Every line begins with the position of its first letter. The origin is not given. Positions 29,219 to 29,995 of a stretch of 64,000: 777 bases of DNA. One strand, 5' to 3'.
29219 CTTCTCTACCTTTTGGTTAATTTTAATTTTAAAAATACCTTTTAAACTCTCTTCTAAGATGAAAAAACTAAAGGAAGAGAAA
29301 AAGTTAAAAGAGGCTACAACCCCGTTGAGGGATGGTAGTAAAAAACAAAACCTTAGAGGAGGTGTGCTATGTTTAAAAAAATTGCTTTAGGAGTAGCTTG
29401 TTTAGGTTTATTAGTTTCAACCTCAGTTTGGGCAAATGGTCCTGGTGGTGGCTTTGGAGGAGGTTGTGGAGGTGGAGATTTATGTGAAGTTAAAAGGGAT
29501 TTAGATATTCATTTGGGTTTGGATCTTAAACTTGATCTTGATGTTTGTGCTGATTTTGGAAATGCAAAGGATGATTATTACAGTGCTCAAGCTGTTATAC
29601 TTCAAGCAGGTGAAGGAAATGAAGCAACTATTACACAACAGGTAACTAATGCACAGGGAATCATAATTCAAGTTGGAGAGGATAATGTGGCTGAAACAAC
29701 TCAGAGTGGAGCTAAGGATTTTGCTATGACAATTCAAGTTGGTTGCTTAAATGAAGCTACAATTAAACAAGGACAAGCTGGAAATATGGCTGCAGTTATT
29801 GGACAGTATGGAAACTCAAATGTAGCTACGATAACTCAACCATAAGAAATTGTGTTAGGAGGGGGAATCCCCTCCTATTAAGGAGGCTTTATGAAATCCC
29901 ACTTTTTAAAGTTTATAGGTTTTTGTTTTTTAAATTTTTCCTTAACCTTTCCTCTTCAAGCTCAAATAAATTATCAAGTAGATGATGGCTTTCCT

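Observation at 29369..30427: Atypical curlins: very few repeats, a shared acidic alternating beta-strand module, and four cysteines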

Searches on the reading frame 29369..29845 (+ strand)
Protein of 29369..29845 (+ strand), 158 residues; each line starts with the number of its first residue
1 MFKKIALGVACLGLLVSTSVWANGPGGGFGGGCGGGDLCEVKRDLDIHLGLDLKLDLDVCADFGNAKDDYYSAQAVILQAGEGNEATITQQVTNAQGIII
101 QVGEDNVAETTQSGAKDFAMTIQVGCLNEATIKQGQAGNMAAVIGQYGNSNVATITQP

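Call 3: search_protein_families(library=pfam, proteins=[window:29369-29845:+], max_evalue=0.1)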
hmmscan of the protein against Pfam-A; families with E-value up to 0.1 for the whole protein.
window:29369-29845:+ (158 aa): 1 family
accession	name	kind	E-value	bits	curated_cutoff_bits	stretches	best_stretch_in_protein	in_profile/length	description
PF07012.17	Curlin_rpt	-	3.8e-11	43.2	20.7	3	103-134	1-32/34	Curlin associated repeat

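Call 4: search_protein_families(library=ncbifam, proteins=[window:29369-29845:+], max_evalue=0.1)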
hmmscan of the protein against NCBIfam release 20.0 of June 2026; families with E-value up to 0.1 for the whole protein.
window:29369-29845:+ (158 aa): 2 families
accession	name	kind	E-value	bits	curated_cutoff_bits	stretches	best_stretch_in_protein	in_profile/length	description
NF007506.1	PRK10101.1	equivalog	8.2e-15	54.9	165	1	71-157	43-128/151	curli minor subunit CsgB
NF007470.1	PRK10051.1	equivalog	8.8e-10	38.7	160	1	72-157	41-127/150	curli major subunit CsgA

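Call 5: find_homologous_proteins(query=window:29369-29842:+, max_evalue=0.001)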
Query window:29369-29842:+ (158 aa): 2 proteins with E <= 0.001 among 166 candidates.
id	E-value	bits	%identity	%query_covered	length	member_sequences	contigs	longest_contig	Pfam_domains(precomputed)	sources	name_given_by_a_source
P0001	3.4e-94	331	97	100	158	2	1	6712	PF07012.18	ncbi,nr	ncbi:MAG: hypothetical protein N3A56_07360 [Thermodesulfobacteriaceae bacterium]|nr:hypothetical pro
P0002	6.7e-20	90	45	99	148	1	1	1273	PF07012.18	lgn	-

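Call 26: search_protein_representatives(alignment_id=A1)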
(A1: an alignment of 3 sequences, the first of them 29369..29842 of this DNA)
Query: 3 sequences, 158 profile positions. Proteins with E-value up to 0.001 (for the whole library): 1924; up to 1e-10: 280; up to 1e-30: 8. The best 150 are listed.
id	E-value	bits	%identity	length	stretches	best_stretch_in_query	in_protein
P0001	2.8e-92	323.0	-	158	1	1-158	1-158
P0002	6.4e-64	230.8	-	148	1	1-158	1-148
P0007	6.4e-40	152.8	-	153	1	1-157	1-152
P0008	3.1e-39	150.6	-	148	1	1-157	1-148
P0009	4.6e-36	140.3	-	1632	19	74-157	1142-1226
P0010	8.3e-36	139.4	-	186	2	1-125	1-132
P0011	5.2e-35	136.9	-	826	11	71-134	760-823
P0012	6.1e-34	133.4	-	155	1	1-157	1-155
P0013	4.5e-29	117.6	-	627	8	72-157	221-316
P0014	9.0e-27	110.1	-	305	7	72-157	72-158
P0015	5.2e-26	107.6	-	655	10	68-157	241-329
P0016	1.1e-25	106.5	-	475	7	69-157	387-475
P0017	1.7e-25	106.0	-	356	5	72-136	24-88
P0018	1.5e-24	102.8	-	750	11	49-142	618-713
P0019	3.0e-24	101.9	-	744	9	84-157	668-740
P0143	9.8e-13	64.5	-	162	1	8-157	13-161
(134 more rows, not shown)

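Call 31: find_homologous_proteins(query=A2, max_evalue=1e-10)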
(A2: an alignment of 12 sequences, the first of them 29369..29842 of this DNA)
Query A2 (12 sequences) (158 aa, profile of the alignment): 54 proteins with E <= 1e-10 among 4700 candidates.
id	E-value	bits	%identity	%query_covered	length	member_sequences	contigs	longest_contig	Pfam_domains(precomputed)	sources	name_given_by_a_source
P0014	4.5e-57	210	36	54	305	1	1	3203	PF07012.18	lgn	-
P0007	1.2e-55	205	43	99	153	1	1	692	PF07012.18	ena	-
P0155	3.3e-55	204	44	82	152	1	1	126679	PF07012.18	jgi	jgi:hypothetical protein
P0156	2.4e-54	201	44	83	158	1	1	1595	PF07012.18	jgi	jgi:minor curlin subunit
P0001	1.3e-52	196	97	100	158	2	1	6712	PF07012.18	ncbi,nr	ncbi:MAG: hypothetical protein N3A56_07360 [Thermodesulfobacteriaceae bacterium]|nr:hypothetical pro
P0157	1.1e-51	193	45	99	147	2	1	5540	PF07012.18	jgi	-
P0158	2.6e-51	191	39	53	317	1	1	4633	PF07012.18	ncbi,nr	ncbi:MAG: hypothetical protein JW795_19850 [Chitinivibrionales bacterium]|nr:hypothetical protein [C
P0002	6.3e-51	190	45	99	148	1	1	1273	PF07012.18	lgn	-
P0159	1.6e-50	189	44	99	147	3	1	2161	PF07012.18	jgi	-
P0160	2.3e-50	188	46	77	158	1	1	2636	PF07012.18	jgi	-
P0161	4.6e-49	184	43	99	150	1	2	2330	PF07012.18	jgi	-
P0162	8.2e-49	183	43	80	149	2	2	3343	PF07012.18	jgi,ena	-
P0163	3.0e-48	181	42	99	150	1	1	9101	PF07012.18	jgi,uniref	uniref:Uncharacterized protein n=1 Tax=Thermodesulfobacterium geofontis TaxID=1295609 RepID=A0A7V5XF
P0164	1.6e-47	179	44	99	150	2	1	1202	PF07012.18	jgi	-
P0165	4.5e-47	178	43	99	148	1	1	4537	PF07012.18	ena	-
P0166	3.6e-44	168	36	75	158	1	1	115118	PF07012.18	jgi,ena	-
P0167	3.7e-43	165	34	99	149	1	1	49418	PF07012.18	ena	-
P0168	3.8e-43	165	32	85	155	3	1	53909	PF07012.18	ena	-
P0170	5.6e-43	164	37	75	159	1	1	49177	PF07012.18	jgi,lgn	jgi:hypothetical protein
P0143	1.4e-42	163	34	80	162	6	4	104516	PF07012.18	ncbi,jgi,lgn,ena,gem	-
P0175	2.0e-41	159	36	75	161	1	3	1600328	PF07012.18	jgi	jgi:hypothetical protein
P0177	4.1e-41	158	35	99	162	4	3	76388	PF07012.18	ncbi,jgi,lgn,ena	-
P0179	3.1e-39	152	35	77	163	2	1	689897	PF07012.18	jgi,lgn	jgi:hypothetical protein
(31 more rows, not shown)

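Call 35: list_cluster_members(proteins=[P0155, P0163, P0166, P0167, P0168, P0175, P0177, P0143, P0179, P0170])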
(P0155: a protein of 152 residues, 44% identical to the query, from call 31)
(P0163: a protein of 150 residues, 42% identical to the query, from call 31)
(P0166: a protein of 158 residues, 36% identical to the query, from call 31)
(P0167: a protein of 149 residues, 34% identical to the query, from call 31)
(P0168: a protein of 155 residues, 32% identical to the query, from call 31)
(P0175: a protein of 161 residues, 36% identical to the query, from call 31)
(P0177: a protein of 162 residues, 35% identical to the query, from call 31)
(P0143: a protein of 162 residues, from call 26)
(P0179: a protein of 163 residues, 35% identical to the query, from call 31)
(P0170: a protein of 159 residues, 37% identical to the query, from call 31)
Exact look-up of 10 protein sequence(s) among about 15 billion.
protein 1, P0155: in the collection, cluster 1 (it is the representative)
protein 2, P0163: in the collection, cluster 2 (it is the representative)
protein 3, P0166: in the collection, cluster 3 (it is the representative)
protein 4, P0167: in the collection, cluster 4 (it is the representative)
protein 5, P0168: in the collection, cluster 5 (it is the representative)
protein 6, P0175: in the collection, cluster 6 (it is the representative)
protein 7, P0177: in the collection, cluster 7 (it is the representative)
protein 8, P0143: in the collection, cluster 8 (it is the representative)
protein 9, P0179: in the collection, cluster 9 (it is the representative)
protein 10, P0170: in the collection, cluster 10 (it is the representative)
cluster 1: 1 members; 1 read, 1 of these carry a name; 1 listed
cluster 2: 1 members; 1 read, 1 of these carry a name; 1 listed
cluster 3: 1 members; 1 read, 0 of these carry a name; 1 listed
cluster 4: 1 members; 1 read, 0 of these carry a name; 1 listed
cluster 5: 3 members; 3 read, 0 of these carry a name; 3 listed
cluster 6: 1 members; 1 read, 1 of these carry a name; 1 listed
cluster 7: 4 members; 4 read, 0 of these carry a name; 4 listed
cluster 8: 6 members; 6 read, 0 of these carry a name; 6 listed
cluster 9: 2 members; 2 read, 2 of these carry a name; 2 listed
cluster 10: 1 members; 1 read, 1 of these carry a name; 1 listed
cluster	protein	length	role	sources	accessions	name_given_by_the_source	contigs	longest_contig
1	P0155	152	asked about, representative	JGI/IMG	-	hypothetical protein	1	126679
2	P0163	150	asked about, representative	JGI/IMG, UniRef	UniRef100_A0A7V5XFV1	Uncharacterized protein n=1 Tax=Thermodesulfobacterium geofontis TaxID=1295609 ...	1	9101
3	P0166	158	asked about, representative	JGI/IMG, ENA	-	-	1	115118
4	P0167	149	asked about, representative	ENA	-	-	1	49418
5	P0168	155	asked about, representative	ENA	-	-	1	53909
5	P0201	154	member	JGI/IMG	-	-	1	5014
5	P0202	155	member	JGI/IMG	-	-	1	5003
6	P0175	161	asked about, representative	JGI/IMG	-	hypothetical protein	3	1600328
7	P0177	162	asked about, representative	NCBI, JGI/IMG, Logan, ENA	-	-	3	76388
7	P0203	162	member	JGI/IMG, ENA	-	-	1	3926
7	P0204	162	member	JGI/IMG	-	-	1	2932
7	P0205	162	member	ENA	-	-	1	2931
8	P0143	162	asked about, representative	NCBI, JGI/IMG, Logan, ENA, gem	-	-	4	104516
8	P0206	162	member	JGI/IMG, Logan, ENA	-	-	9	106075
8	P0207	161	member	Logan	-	-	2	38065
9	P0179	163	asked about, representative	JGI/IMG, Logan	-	hypothetical protein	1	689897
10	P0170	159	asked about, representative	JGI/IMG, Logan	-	hypothetical protein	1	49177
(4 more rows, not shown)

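Call 40: predict_structure(alignment_id=A3)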
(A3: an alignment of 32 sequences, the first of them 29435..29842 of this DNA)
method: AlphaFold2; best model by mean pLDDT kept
length: 136 residues; sequences in the alignment: 32
mean_pLDDT: 72.9   pTM: 0.63
mean pLDDT of the five models: 72.9, 72.3, 71.9, 70.1, 69.5
residues with pLDDT >= 90: 64; 70-90: 21; 50-70: 4; < 50: 47
segments of 3 or more residues with pLDDT < 50: 1-16, 20-49
pLDDT, mean of each block of 10 residues (from residue 1): 39 47 38 36 45 86 92 89 96 89 97 85 95 93
secondary structure, 60 per line:
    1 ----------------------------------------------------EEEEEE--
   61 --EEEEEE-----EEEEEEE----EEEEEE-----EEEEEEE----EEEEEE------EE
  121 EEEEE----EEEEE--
elements in order: E53-58 E63-68 E74-80 E85-90 E96-102 E107-112 E119-125 E130-134

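Call 41: find_encoding_contigs(protein=P0175, flank=6000, max_places=1)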
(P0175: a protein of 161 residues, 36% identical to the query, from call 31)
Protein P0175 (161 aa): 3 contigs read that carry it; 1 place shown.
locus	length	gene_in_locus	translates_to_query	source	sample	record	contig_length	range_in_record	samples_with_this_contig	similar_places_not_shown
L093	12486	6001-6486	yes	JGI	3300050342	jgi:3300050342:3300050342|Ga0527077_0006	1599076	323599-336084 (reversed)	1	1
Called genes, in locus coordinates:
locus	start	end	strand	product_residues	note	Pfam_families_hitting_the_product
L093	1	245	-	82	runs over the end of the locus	PF00584:SecE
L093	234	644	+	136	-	-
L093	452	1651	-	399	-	PF00009:GTP_EFTU, PF03144:GTP_EFTU_D2, PF03143:GTP_EFTU_D3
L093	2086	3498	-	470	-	PF17203:sCache_3_2 (weak), PF00672:HAMP, PF00512:HisKA, PF02518:HATPase_c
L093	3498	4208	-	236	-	PF00072:Response_reg, PF00486:Trans_reg_C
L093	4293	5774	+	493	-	PF00158:Sigma54_activat, PF14532:Sigma54_activ_2, PF07728:AAA_5 (weak), PF25601:AAA_lid_14, PF02954:HTH_8 (weak), PF13384:HTH_23 (faint), PF13518:HTH_28 (faint)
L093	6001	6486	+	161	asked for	PF07012:Curlin_rpt (faint)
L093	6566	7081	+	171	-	PF07012:Curlin_rpt (weak)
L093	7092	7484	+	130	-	-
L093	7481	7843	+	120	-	PF10627:CsgE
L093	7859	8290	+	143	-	PF10614:CsgF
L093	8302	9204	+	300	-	PF03783:CsgG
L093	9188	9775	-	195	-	PF04545:Sigma70_r4 (weak), PF08281:Sigma70_r4_2, PF00196:GerE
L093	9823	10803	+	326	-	PF03186:CobD_Cbib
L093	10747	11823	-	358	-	PF02277:DBI_PRT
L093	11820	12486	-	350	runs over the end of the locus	PF00155:Aminotran_1_2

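Call 42: find_encoding_contigs(protein=P0143, flank=6000, max_places=1)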
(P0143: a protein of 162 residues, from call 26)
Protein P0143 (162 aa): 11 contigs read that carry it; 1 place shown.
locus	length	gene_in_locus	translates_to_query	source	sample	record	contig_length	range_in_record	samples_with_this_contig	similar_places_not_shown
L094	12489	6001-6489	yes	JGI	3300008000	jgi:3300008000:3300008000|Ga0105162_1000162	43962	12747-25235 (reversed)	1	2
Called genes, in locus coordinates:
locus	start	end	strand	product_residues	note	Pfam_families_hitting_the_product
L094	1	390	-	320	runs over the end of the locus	PF00753:Lactamase_B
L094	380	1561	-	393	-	PF01321:Creatinase_N, PF00557:Peptidase_M24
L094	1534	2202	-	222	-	PF04256:DUF434, PF18481:DUF5616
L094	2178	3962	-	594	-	PF19676:DUF6178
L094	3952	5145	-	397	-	PF01875:Memo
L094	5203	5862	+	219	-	PF08281:Sigma70_r4_2 (weak), PF00196:GerE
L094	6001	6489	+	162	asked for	PF07012:Curlin_rpt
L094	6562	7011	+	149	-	PF07012:Curlin_rpt (faint)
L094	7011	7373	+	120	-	-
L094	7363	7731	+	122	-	PF10627:CsgE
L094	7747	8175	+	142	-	PF10614:CsgF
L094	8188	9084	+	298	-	PF03783:CsgG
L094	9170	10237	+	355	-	PF03480:DctP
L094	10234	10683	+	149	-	PF04290:DctQ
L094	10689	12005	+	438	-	PF03553:Na_H_antiporter (weak), PF06808:DctM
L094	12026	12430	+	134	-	-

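Call 43: find_encoding_contigs(protein=P0155, flank=6000, max_places=1)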
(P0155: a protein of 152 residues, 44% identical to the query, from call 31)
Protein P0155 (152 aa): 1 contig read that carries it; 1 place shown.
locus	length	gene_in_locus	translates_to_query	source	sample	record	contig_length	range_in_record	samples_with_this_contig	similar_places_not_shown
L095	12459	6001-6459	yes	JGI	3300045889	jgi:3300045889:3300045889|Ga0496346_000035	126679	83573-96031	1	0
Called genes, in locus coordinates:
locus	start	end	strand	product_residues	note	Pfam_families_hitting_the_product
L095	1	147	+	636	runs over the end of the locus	-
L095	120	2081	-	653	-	PF01209:Ubie_methyltran, PF03848:TehB (weak), PF05175:MTS (weak), PF13489:Methyltransf_23, PF08241:Methyltransf_11, PF13649:Methyltransf_25, PF13847:Methyltransf_31, PF07478:Dala_Dala_lig_C, +2 more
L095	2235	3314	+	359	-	PF00180:Iso_dh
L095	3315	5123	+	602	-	PF01541:GIY-YIG, PF27096:UvrC_M, PF02151:UVR, PF22920:UvrC_RNaseH, PF08459:UvrC_RNaseH_dom, PF14520:HHH_5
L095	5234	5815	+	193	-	PF00196:GerE, PF04545:Sigma70_r4 (weak), PF08281:Sigma70_r4_2, PF13412:HTH_24 (faint), PF13384:HTH_23 (weak)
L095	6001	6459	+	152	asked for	PF07012:Curlin_rpt (weak)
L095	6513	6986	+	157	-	PF07012:Curlin_rpt (weak)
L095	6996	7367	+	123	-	-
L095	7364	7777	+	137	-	PF10627:CsgE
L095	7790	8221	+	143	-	PF10614:CsgF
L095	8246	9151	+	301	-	PF03783:CsgG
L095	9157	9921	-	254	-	PF01946:Thi4, PF00890:FAD_binding_2 (faint), PF01266:DAO (weak), PF01494:FAD_binding_3 (weak), PF03486:HI0933_like (weak), PF07992:Pyr_redox_2 (weak), PF12831:FAD_oxidored (weak), PF13450:NAD_binding_8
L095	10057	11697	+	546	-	PF05157:MshEN, PF00437:T2SSE, PF13604:AAA_30 (faint)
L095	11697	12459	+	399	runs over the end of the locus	PF28597:T2SSF_N (weak), PF00482:T2SSF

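Call 44: find_encoding_contigs(protein=P0163, flank=6000, max_places=1)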
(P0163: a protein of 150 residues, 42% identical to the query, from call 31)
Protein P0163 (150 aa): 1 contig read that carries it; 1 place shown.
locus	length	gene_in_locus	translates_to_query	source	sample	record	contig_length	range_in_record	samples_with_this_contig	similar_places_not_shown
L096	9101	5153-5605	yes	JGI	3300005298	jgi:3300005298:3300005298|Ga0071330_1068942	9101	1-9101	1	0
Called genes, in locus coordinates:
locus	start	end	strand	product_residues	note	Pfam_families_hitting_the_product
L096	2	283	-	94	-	?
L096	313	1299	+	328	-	PF00425:Chorismate_bind, PF01063:Aminotran_4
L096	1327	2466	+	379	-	PF00180:Iso_dh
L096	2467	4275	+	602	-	PF01541:GIY-YIG, PF27096:UvrC_M, PF02151:UVR, PF22920:UvrC_RNaseH, PF08459:UvrC_RNaseH_dom, PF14520:HHH_5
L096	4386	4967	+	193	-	PF00196:GerE, PF04545:Sigma70_r4 (weak), PF08281:Sigma70_r4_2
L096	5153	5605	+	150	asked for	PF07012:Curlin_rpt (faint)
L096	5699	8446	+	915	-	PF04313:HSDR_N, PF00270:DEAD (weak), PF04851:ResIII, PF18766:SWI2_SNF2, PF22679:T1R_D3-like, PF11867:T1RH-like_C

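Call 77: fold_search(model_id=the predicted structure, library=pdb)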
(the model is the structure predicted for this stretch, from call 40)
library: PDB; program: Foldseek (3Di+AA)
matches with E <= 10: 100; with E <= 0.001: 0
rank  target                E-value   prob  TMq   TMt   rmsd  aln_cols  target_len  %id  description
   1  8enq_A                3.6e-02  0.23  0.17  0.19  12.6       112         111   14  E. coli CsgA fibril (218-pixel box size) (released 2023-10-04)
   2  8jlh_C                4.8e-02  0.11  0.17  0.19  10.3       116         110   13  Cryo-EM structure of SV2A dimer in complex with BoNT/A2 Hc and levetiracetam (released 2024-05-01)
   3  9fyr_A                5.1e-02  0.14  0.18  0.07  11.0       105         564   13  Cryo-EM structure of native SV2A in complex with TeNT-Hc, Pro-Macrobody 5 and Levetiracetam (released 2025-05-21)
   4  7uia_C                6.4e-02  0.07  0.12  0.15  13.0        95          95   14  Crystal structure of BoNT/E receptor binding domain in complex with SV2 and VHH (released 2023-04-05)
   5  8jlc_A                8.5e-02  0.14  0.20  0.08   8.9       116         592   12  Cryo-EM structure of SV2A in complex with BoNT/A2 Hc and levetiracetam (released 2024-05-01)
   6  8jli_A                1.1e-01  0.07  0.15  0.05  12.8       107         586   11  Cryo-EM structure of SV2A dimer in complex levetiracetam (released 2024-05-01)
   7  8jlg_A                1.8e-01  0.08  0.18  0.21   9.9       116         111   13  Cryo-EM structure of SV2A in complex with BoNT/A2 Hc (released 2024-05-01)
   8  6es1_B                1.9e-01  0.21  0.22  0.28   9.1       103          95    8  Crystal structure of the binding domain from botulinum neurotoxin A2 bound to extracellular domain of human receptor S (released 2018-04-25)
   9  7uia_F                3.7e-01  0.04  0.13  0.17  12.4        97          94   15  Crystal structure of BoNT/E receptor binding domain in complex with SV2 and VHH (released 2023-04-05)
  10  4nu2                  3.7e-01  0.04  0.12  0.09  13.4       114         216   10  Crystal structure of an ice-binding protein (FfIBP) from the Antarctic bacterium, Flavobacterium frigoris PS1 (released 2014-04-16)
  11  8jle_A                3.9e-01  0.05  0.16  0.18  10.5       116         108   11  Cryo-EM structure of SV2A LD4 in complex with BoNT/A2 Hc in the SV2A-levetiracetam-BoNT/A2 Hc complex (released 2024-05-01)
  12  4nu3_A                3.9e-01  0.05  0.16  0.11  12.2       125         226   13  Crystal structure of mFfIBP, a capping head region swapped mutant of ice-binding protein (released 2014-04-16)
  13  3uyu_B                3.9e-01  0.04  0.14  0.10  12.0       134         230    7  Structural basis for the antifreeze activity of an ice-binding protein (LeIBP) from Arctic yeast (released 2012-02-15)
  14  4nu3_B                3.9e-01  0.03  0.12  0.09  12.9       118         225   10  Crystal structure of mFfIBP, a capping head region swapped mutant of ice-binding protein (released 2014-04-16)
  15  5jlv_C                4.1e-01  0.08  0.18  0.23   8.3        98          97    9  Receptor binding domain of Botulinum neurotoxin A in complex with human glycosylated SV2C (released 2016-06-15)
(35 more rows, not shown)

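Call 83: find_related_loci(query=P0143, collection=genome_contigs, flank=3000)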
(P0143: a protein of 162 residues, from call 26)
Query P0143 (162 aa) in genome_contigs; peptide patterns used: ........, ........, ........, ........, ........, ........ (x = any residue, [..] = any of these).
89 stretches matched a pattern; 1 encode a relative of the query (tblastn E <= 1e-3); 1 distinct loci.
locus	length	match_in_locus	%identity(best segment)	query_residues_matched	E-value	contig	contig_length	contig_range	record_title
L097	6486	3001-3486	100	1-162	3e-109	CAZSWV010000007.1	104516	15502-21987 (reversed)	MAG TPA_asm: uncultured Thermodesulfobacteriota bacterium isolate SRP104967_co2_41 genome assembly, contig: NODE_90_leng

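Call 84: find_related_loci(query=P0155, collection=genome_contigs, flank=3000)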
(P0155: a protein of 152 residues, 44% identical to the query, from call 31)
Query P0155 (152 aa) in genome_contigs; peptide patterns used: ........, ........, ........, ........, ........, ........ (x = any residue, [..] = any of these).
80 stretches matched a pattern, but none encodes a relative of the query by tblastn (E <= 1e-3).
